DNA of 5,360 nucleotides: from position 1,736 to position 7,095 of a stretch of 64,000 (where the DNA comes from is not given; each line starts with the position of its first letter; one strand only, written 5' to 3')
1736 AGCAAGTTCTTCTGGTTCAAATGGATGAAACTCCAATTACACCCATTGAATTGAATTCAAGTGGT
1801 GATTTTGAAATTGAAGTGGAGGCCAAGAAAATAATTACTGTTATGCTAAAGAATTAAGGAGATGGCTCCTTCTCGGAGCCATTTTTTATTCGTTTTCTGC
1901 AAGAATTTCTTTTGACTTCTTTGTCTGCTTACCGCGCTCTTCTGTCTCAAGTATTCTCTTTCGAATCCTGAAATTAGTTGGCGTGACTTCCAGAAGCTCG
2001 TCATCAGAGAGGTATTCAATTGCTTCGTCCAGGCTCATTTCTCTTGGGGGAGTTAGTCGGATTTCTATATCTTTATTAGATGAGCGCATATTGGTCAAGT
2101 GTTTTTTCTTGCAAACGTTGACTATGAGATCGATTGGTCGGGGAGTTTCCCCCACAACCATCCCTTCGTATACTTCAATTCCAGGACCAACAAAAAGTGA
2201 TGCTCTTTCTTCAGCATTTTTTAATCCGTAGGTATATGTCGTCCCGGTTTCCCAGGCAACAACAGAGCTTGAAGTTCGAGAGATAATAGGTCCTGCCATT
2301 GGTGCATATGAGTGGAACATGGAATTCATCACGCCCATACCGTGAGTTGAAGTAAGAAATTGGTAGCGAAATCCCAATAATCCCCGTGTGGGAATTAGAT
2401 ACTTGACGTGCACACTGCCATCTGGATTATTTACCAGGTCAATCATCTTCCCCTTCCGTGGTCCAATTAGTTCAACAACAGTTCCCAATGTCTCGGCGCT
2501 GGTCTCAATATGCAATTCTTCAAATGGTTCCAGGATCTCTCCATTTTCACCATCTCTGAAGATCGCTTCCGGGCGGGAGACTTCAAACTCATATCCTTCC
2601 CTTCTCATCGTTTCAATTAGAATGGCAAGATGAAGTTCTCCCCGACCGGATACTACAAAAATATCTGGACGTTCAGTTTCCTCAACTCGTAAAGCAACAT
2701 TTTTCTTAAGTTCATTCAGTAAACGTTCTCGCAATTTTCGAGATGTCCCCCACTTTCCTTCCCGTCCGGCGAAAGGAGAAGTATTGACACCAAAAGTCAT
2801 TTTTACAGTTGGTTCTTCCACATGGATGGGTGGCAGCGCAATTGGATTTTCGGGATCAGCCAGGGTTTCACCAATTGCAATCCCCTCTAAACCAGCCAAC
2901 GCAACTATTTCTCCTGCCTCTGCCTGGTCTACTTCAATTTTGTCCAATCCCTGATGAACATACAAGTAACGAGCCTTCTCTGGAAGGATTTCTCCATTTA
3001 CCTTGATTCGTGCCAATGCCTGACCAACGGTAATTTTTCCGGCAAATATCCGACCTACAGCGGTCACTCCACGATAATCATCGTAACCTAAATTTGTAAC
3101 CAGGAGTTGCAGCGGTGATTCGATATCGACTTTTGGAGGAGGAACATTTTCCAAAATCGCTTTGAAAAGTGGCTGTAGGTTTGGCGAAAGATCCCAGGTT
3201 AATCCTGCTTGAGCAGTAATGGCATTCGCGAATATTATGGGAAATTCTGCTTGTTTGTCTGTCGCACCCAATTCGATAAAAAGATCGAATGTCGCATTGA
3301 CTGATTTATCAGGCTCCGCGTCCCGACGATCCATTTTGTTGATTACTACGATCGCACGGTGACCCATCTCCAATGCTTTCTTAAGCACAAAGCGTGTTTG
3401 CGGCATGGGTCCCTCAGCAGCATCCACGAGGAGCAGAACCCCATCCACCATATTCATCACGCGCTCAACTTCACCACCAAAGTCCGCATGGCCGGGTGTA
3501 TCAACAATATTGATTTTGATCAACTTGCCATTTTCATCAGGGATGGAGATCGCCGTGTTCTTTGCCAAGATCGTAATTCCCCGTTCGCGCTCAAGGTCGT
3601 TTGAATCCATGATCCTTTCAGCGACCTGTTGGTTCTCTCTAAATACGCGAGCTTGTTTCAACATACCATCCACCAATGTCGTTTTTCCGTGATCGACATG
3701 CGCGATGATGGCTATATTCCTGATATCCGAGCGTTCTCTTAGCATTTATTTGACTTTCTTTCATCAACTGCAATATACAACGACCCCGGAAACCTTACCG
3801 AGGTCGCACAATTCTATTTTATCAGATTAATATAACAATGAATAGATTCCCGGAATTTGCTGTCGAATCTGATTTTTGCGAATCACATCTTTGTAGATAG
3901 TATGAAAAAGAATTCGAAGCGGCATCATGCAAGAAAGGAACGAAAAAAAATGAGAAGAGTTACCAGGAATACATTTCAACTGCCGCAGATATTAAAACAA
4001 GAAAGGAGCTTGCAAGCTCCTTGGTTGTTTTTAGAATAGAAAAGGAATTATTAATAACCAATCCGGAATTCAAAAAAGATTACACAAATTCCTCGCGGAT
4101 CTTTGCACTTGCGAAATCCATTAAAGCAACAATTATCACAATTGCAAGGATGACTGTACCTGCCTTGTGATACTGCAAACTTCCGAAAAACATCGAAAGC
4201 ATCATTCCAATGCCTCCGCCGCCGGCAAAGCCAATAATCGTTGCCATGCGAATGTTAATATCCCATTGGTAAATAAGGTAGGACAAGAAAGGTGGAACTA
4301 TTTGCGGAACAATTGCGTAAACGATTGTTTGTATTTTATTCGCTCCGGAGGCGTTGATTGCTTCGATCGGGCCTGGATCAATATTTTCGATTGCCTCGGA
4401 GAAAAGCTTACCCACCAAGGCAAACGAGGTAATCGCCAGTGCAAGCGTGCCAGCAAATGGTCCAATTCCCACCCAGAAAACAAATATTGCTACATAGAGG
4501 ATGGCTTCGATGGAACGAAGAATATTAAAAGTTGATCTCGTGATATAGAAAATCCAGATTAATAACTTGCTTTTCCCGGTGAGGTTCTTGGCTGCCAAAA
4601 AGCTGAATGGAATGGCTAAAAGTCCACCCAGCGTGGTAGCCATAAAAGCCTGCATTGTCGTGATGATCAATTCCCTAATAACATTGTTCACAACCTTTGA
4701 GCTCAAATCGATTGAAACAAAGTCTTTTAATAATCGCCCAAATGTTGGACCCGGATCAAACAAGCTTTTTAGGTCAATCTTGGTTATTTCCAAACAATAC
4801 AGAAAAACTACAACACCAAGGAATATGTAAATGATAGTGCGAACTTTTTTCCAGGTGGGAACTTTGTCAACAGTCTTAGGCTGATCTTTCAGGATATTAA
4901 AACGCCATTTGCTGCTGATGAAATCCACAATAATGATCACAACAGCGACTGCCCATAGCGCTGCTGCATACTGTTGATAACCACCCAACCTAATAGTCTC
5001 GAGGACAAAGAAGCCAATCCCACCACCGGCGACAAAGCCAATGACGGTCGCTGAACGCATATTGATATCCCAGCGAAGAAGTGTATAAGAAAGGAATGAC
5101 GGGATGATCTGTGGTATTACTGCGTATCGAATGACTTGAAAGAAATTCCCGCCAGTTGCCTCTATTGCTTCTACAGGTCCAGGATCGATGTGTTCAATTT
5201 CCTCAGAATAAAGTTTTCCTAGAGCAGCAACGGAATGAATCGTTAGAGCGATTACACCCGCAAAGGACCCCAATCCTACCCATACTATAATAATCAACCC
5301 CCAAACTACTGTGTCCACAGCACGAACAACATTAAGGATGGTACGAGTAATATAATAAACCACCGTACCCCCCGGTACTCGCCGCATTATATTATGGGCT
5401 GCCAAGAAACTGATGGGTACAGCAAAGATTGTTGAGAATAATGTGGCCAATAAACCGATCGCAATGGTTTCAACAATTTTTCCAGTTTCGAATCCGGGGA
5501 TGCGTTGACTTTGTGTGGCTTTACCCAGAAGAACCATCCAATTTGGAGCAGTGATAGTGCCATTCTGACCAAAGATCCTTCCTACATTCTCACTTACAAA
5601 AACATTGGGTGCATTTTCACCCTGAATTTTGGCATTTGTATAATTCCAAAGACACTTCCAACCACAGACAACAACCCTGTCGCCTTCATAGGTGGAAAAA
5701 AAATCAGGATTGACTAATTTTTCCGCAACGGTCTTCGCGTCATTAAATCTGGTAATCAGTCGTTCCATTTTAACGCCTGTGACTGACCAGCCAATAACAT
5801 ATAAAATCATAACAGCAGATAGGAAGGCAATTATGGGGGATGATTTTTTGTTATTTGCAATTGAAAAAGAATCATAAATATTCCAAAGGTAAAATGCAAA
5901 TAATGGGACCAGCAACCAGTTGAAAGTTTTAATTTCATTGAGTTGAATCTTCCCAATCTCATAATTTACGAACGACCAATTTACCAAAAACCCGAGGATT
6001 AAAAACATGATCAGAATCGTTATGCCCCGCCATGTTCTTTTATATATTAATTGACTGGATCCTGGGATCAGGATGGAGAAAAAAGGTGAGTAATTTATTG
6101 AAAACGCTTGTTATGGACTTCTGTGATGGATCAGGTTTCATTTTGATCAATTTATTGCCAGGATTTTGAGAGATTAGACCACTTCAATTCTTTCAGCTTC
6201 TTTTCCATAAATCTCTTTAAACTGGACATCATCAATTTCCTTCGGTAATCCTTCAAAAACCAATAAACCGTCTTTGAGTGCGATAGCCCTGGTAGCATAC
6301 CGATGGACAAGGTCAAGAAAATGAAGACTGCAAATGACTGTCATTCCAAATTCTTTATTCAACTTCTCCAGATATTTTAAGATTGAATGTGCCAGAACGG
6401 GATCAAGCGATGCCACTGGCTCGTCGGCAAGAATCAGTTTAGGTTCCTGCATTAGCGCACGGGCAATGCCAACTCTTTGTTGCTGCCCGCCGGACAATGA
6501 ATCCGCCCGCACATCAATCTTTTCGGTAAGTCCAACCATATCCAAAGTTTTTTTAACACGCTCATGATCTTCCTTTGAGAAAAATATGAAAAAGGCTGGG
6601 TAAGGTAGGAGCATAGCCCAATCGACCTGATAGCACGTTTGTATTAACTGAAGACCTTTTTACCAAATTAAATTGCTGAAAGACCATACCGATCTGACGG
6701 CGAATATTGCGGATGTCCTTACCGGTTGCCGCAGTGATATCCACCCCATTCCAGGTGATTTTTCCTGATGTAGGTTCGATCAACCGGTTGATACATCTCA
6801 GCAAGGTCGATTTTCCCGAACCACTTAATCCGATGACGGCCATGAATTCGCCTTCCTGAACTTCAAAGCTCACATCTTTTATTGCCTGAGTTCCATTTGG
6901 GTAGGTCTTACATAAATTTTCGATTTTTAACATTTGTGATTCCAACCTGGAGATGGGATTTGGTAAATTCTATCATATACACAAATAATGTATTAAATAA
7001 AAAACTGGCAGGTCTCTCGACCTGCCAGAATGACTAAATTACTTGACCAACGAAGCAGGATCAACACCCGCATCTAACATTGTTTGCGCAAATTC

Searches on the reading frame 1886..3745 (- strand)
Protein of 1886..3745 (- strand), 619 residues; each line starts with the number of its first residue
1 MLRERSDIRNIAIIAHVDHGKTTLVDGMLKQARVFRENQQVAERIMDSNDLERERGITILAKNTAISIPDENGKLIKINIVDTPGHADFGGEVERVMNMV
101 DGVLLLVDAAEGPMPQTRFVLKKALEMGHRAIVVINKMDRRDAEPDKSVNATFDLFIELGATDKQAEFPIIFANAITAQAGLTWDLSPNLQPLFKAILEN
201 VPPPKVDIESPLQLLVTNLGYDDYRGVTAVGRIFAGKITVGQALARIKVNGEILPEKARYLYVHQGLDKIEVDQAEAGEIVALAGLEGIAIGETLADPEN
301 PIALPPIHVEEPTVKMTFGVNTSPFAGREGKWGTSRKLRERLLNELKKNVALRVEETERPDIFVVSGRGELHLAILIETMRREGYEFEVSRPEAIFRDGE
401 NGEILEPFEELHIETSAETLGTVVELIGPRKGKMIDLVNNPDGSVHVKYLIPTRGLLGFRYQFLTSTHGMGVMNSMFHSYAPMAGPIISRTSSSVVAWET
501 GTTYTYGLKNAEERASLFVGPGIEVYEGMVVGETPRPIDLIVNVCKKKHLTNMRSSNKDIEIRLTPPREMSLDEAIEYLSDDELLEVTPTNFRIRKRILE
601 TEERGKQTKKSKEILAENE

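Call 87: find_homologous_proteins(query=window:1886-3745:-, max_evalue=1e-50)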
Query window:1886-3745:- (619 aa): 8000 proteins with E <= 1e-50 among 8000 candidates; the best 120 are listed.
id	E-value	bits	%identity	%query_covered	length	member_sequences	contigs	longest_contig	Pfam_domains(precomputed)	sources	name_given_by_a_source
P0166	0.0e+0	1373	100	100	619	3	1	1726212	PF21018.3,PF00679.31,PF00009.34,PF03144.32,PF22042.3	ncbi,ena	-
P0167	0.0e+0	1253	89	100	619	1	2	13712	PF21018.3,PF00679.31,PF14492.13,PF00009.34,PF03144.32,PF22042.3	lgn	-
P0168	0.0e+0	1248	88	100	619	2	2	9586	PF21018.3,PF00679.31,PF00009.34,PF03144.32,PF22042.3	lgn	-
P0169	0.0e+0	1193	84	100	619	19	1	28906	PF21018.3,PF00679.31,PF00009.34,PF03144.32,PF22042.3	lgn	-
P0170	0.0e+0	1173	83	100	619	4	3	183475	PF21018.3,PF00679.31,PF00009.34,PF03144.32,PF22042.3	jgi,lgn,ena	-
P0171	0.0e+0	1171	83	100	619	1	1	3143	PF21018.3,PF00679.31,PF00009.34,PF03144.32,PF22042.3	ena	-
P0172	0.0e+0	1169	83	100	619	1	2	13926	PF21018.3,PF00679.31,PF00009.34,PF03144.32,PF22042.3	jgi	jgi:GTP-binding protein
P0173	0.0e+0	1169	83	100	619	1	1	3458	PF21018.3,PF00679.31,PF00009.34,PF03144.32,PF22042.3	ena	-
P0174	0.0e+0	1169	83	100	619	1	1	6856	PF21018.3,PF00679.31,PF00009.34,PF03144.32,PF22042.3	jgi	jgi:GTP-binding protein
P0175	0.0e+0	1169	83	100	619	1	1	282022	PF21018.3,PF00679.31,PF00009.34,PF03144.32,PF22042.3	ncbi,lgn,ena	-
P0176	0.0e+0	1168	83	100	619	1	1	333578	PF21018.3,PF00679.31,PF00009.34,PF03144.32,PF22042.3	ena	-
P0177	0.0e+0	1168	83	100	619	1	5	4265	PF21018.3,PF00679.31,PF00009.34,PF03144.32,PF22042.3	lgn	-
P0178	0.0e+0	1167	83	100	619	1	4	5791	PF21018.3,PF00679.31,PF00009.34,PF03144.32,PF22042.3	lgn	-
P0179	0.0e+0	1166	83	100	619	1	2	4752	PF21018.3,PF00679.31,PF00009.34,PF03144.32,PF22042.3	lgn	-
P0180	0.0e+0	1165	83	100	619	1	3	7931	PF21018.3,PF00679.31,PF14492.13,PF00009.34,PF03144.32,PF22042.3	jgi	jgi:GTP-binding protein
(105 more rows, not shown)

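Call 88: find_encoding_contigs(protein=P0166, flank=10000, max_places=2)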
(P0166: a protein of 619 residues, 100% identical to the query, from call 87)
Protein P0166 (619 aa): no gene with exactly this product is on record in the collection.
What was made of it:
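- Tried and rejected: Look-up of the window's own contig through its 100%-identical TypA (call 88): not on record.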

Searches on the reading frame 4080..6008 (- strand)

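Call 97: search_protein_families(library=pfam, proteins=[window:4080-6008:-], max_evalue=0.00001)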
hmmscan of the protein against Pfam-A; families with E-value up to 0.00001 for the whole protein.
window:4080-6008:- (642 aa): 1 family
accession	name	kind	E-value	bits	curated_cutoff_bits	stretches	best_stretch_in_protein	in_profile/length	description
PF00528.27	BPD_transp_1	-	1.9e-24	86.8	26.4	2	197-364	2-170/184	Binding-protein-dependent transport system inner membrane component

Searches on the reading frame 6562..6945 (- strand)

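Call 97: search_protein_families(library=pfam, proteins=[window:6562-6945:-], max_evalue=0.00001)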
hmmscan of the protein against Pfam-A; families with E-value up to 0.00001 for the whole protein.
window:6562-6945:- (127 aa): 2 families
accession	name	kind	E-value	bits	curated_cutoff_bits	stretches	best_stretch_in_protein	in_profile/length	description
PF00005.33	ABC_tran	-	8.8e-22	78.6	25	1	23-103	2-79/137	ABC transporter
PF13555.12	AAA_29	-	7.1e-06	26.1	27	0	25-66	15-55/61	P-loop containing region of AAA domain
